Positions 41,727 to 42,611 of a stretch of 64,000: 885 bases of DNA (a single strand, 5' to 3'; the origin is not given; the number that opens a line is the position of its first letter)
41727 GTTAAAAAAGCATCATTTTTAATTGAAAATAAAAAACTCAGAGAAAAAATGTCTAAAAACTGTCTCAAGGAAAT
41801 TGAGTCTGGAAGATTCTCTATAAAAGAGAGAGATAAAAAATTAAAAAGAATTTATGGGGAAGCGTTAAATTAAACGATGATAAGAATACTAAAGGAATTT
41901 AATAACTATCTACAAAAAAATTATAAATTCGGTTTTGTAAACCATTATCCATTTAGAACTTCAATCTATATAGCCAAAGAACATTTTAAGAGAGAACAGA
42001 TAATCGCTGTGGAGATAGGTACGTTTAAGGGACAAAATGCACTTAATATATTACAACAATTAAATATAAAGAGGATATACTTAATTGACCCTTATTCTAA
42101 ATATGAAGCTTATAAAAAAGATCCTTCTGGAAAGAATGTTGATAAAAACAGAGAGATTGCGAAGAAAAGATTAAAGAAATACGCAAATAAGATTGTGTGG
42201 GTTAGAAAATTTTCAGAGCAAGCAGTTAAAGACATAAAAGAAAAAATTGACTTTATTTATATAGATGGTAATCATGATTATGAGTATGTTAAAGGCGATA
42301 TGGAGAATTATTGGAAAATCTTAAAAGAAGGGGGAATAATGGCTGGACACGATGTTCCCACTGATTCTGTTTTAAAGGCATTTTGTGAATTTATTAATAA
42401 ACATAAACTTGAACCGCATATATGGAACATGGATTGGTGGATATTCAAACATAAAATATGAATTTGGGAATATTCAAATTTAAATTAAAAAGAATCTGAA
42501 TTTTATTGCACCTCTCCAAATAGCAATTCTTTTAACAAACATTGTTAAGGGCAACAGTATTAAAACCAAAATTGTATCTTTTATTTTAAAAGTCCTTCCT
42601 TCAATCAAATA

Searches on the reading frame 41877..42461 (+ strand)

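Call 8: search_protein_families(library=pfam, proteins=[window:41877-42461:+], max_evalue=0.001)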
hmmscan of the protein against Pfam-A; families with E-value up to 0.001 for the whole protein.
window:41877-42461:+ (194 aa): 1 family
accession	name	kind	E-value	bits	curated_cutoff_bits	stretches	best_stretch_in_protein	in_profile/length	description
PF13578.12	Methyltransf_24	-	9.7e-19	68.6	26.3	1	45-160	1-105/105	Methyltransferase domain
